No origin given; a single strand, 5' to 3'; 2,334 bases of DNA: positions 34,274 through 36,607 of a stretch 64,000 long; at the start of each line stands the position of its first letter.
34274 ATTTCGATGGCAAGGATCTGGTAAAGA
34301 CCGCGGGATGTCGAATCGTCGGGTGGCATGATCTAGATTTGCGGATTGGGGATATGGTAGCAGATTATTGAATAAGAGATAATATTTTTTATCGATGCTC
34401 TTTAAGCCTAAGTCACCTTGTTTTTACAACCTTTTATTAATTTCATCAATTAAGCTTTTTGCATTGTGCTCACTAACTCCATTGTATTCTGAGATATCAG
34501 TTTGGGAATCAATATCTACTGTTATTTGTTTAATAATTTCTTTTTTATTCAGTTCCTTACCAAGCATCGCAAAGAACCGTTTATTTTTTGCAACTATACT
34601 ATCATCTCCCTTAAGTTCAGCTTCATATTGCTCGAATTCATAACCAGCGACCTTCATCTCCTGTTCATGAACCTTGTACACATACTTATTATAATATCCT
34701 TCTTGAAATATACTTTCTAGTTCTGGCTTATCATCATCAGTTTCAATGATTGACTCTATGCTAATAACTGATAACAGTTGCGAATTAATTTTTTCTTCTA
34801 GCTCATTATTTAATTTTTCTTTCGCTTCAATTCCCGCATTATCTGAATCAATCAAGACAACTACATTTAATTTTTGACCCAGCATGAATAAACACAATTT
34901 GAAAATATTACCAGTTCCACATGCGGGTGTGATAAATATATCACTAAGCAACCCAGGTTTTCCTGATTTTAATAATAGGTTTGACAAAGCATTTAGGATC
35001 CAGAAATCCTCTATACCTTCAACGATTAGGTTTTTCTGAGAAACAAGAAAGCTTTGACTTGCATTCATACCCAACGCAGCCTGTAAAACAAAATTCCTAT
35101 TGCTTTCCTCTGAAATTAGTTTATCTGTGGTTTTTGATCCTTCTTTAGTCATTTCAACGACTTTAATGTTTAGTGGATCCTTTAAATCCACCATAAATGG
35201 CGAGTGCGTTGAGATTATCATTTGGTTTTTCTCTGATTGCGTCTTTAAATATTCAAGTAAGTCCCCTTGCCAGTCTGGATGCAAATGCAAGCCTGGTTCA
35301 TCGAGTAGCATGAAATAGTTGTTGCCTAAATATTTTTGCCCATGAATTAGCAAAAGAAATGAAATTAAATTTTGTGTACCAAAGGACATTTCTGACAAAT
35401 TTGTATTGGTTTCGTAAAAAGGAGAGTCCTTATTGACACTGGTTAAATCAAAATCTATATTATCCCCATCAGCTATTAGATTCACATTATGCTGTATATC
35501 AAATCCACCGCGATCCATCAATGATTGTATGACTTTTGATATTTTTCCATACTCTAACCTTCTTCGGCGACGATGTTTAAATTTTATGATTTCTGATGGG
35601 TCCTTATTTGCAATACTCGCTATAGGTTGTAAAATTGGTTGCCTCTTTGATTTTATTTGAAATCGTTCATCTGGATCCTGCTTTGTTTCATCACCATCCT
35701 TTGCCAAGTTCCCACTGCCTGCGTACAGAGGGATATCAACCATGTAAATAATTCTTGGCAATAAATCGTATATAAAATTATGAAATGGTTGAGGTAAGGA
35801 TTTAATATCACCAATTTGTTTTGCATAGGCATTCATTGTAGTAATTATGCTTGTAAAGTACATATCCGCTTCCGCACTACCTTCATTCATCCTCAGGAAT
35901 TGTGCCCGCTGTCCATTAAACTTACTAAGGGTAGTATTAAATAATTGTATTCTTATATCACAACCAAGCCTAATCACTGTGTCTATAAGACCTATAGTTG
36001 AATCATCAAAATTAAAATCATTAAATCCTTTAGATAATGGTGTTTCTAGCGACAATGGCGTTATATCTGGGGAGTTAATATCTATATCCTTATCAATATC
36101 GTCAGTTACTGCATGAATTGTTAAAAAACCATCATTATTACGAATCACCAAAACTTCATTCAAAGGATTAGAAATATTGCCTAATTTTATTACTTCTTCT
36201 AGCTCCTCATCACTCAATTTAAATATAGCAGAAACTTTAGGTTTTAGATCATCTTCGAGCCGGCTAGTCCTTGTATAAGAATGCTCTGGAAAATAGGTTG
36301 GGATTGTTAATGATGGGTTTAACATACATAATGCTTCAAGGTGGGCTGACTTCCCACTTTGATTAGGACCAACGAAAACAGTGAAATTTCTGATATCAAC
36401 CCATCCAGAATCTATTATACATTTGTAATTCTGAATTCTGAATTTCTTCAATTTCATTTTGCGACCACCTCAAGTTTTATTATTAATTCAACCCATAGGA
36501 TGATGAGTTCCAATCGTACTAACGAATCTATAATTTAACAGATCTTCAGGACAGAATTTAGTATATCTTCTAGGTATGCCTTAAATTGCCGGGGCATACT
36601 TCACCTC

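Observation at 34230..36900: AT-rich islet: single-gene OLD-family ATPase-TOPRIM nuclease next to an orphan minimal MNT nucleotidyltransferase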

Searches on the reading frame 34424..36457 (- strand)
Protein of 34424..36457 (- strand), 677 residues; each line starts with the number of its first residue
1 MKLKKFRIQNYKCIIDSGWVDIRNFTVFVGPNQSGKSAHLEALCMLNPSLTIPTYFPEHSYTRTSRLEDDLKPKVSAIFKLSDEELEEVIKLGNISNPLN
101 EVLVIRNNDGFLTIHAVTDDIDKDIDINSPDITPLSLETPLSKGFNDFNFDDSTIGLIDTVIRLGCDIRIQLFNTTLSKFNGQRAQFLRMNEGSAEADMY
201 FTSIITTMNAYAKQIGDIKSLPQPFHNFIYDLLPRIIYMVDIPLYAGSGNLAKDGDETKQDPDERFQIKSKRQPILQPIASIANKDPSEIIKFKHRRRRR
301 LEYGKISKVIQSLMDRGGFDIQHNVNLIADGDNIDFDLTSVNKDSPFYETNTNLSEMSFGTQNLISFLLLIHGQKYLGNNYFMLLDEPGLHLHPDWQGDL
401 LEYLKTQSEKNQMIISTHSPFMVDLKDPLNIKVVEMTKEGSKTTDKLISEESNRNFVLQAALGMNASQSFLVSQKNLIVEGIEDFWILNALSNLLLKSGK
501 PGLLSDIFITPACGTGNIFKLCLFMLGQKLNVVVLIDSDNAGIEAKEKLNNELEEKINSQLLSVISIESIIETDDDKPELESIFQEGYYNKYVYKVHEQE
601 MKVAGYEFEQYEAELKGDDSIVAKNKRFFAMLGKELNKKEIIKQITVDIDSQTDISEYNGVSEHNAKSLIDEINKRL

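Call 3: search_protein_families(library=pfam, proteins=[window:34424-36457:-], max_evalue=0.01)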
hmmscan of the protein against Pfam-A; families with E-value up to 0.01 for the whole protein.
window:34424-36457:- (677 aa): 5 families
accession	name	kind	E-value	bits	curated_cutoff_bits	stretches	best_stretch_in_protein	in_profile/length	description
PF13175.12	AAA_15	-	2.1e-25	90.6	32.1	1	1-423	1-374/374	AAA ATPase domain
PF13304.12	AAA_21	-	7.9e-17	62.7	27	1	340-424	221-304/304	AAA domain, putative AbiEii toxin, Type IV TA system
PF02463.25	SMC_N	-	1.3e-09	38.2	40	1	312-427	135-206/220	RecF/RecN/SMC N terminal domain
PF20469.4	OLD-like_TOPRIM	-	0.0076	17.2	23.2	0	473-539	3-67/67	Overcoming lysogenization defect protein-like, TOPRIM domain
PF13476.12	AAA_23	-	0.0089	17.1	27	1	7-45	3-41/201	AAA domain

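Call 4: search_protein_families(library=padloc, proteins=[window:34424-36457:-], max_evalue=0.01)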
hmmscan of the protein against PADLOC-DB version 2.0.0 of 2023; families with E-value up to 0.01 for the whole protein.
window:34424-36457:- (677 aa): 119 families (the best 25 are shown)
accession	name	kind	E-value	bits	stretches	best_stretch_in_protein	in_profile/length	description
PDLC02358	Old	-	2.8e-27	93.8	2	374-650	279-557/578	Old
PDLC02979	AriA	-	5e-26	90.4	1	1-423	1-373/373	-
PDLC00271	PtuA1|PtuA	-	1e-19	69.4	2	383-469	282-365/421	AAA ATPase domain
PDLC00075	GajA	-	3e-19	67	2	350-546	242-428/536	AAA ATPase domain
PDLC04182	HEC-01A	-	5.8e-19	66.3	2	343-457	273-385/406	-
PDLC03878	NsnB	-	6.9e-19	66.8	2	304-420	169-278/345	-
PDLC00278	PtuA1|PtuA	-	1.2e-18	65.6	2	384-465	292-370/436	AAA ATPase domain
PDLC02981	AriAB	-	1.2e-18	65.2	2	355-492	308-449/694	-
PDLC00091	GajA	-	1.9e-18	64.7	2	353-500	265-418/627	AAA ATPase domain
PDLC04135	mad3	-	4.6e-18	63.9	1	2-462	1-365/374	mads_3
PDLC04175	HEC-01A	-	6.1e-18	63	2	298-443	197-332/363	-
PDLC02980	AriA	-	2.6e-17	61.7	1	348-424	229-304/304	-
PDLC04178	HEC-01A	-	2.6e-17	60.9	2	353-442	261-352/399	-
PDLC00267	PtuA1|PtuA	-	8.8e-17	59.4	2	383-465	289-368/438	AAA ATPase domain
PDLC04168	GajA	-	9.8e-17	58.8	2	347-660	247-549/570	-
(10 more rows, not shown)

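Call 5: search_protein_families(library=ncbifam, proteins=[window:34424-36457:-], max_evalue=0.01)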
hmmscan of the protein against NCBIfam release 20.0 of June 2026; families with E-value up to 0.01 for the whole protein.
window:34424-36457:- (677 aa): 6 families
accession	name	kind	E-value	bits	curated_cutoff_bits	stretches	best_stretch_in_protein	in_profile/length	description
NF041760.1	PtuA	equivalog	1e-12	47.8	500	1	383-445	380-442/524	retron Ec78 anti-phage system effector ATPase PtuA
NF047739.1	antiphage_MADS3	equivalog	2.1e-10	40.3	420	2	5-51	4-49/427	methylation-associated defense system AAA family ATPase MAD3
TIGR04435.1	restrict_AAA_1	hypoth_equivalog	1.3e-09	37.4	300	1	336-439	379-486/568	restriction system-associated AAA family ATPase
NF038234.1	retron_eff_Eco8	equivalog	3.1e-06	26.1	250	1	365-423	260-325/679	retron Eco8 family effector endonuclease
TIGR00611.2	recf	equivalog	0.00012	21.4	172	1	3-46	1-44/339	DNA replication/repair protein RecF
NF010068.0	PRK13548.1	equivalog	0.0038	16.3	261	0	24-44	32-52/261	heme ABC transporter ATP-binding protein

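Call 6: search_solved_structures(query=window:34424-36457:-, max_evalue=0.01, show_alignments=3)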
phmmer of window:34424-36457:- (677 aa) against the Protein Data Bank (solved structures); distinct sequences matched with E-value up to 0.01: 16.
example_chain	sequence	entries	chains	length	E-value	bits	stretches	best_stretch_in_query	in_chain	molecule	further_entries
8v45_A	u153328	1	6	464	3.7e-07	32.2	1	360-424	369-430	AriA antitoxin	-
8ux9_B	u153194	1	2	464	3.7e-07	32.2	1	360-424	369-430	AriA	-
8v46_A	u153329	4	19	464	9.6e-07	30.8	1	360-424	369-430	AriA antitoxin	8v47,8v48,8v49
9n69_A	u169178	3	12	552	2.4e-06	29.5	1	382-437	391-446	AAA family ATPase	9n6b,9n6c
8ee4_A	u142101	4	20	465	3e-06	29.2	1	380-466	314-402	PtuA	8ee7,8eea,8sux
22bu_B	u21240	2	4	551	1.2e-05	27.2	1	381-474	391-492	AAA family ATPase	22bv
9e8z_C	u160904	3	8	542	2.7e-05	26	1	379-434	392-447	Retron Ec83 probable ATPase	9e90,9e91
6p74_A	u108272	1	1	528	3.2e-05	25.8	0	356-484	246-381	Putative ATP-dependent endonuclease of the OLD family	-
9u9y_A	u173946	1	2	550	0.00011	24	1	381-442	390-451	AAA family ATPase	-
9kjx_B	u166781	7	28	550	0.00013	23.8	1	381-442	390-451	AAA family ATPase | Retron I-A effector PtuA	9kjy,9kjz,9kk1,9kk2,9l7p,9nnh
22et_E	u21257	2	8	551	0.00014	23.7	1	381-474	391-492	PtuA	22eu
9vh1_D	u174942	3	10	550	0.0003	22.6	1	380-440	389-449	Retron Ec78 probable ATPase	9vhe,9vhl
9vkz_A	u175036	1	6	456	0.0003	22.6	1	380-432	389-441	Retron Ec78 probable ATPase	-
9nnb_C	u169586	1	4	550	0.00032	22.5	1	381-442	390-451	Retron I-A effector PtuA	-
9nnk_C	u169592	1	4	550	0.00032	22.5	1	381-442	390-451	Retreon I-A effector PtuA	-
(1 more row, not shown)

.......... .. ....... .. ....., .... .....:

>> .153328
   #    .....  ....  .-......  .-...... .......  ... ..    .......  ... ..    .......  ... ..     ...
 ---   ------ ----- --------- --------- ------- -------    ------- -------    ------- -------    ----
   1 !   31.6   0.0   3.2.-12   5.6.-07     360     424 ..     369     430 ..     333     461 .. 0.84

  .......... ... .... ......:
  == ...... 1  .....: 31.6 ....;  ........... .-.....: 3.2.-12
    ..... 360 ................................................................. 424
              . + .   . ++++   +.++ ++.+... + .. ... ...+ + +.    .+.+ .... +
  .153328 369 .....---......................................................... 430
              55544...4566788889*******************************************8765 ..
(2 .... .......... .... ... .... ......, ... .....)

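Call 11: find_homologous_proteins(query=window:34424-36457:-, max_evalue=0.00001)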
Query window:34424-36457:- (677 aa): 889 proteins with E <= 0.00001 among 8000 candidates; the best 120 are listed.
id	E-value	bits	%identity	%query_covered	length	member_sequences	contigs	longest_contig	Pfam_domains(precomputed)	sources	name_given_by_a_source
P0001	0.0e+0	1512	100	100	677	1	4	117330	PF13175.13,PF02463.26,PF13304.13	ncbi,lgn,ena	-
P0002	6.8e-84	301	31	100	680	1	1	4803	PF13175.13,PF13304.13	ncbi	-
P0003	1.5e-82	296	32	96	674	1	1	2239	PF13175.13,PF13304.13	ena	-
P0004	3.3e-82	295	31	99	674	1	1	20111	PF13175.13,PF13304.13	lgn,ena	-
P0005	5.1e-82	294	32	96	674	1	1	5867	PF13175.13,PF13304.13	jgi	-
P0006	1.1e-81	293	30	100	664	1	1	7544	PF13175.13,PF13304.13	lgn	-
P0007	1.6e-81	293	32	96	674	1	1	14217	PF13175.13,PF13304.13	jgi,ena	-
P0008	2.2e-81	292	34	95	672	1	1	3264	PF13175.13,PF13476.13,PF13304.13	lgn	-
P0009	2.3e-81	292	33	99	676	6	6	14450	PF13175.13,PF13304.13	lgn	-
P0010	3.5e-81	292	31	99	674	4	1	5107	PF13175.13,PF13304.13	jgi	jgi:predicted ATP-dependent endonuclease of OLD family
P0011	1.4e-80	290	32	96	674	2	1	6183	PF13175.13,PF13304.13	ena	-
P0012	2.6e-80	289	31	100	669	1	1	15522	PF13175.13,PF13304.13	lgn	-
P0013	4.2e-80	288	31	97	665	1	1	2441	PF13175.13,PF13304.13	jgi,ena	-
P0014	8.5e-80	287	32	100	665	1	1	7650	PF13175.13,PF13304.13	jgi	jgi:predicted ATP-dependent endonuclease of OLD family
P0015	2.8e-79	285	32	100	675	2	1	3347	PF13175.13,PF13304.13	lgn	-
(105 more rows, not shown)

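Call 15: find_encoding_contigs(protein=P0001, flank=8000, max_places=6)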
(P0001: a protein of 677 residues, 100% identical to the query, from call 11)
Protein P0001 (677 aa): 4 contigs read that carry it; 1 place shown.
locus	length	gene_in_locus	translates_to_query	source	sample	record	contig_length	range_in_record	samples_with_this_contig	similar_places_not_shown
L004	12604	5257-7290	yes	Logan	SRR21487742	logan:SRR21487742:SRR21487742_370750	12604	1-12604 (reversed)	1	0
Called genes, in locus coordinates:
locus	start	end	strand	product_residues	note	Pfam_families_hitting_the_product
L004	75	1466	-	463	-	PF01565:FAD_binding_4, PF02913:FAD-oxidase_C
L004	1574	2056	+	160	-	PF01668:SmpB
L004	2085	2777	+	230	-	PF01909:NTP_transf_2 (weak), PF18765:Polbeta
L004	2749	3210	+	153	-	-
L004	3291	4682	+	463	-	PF01336:tRNA_anti-codon, PF00152:tRNA-synt_2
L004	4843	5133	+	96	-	PF18765:Polbeta, PF01909:NTP_transf_2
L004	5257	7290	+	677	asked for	PF02463:SMC_N (faint), PF13175:AAA_15, PF13304:AAA_21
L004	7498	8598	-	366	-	-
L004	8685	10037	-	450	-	PF01882:DUF58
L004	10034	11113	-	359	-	PF05496:RuvB_N (weak), PF20030:bpMoxR, PF00493:MCM (weak), PF00004:AAA (weak), PF07726:AAA_3, PF07728:AAA_5, PF17863:AAA_lid_2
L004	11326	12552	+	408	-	-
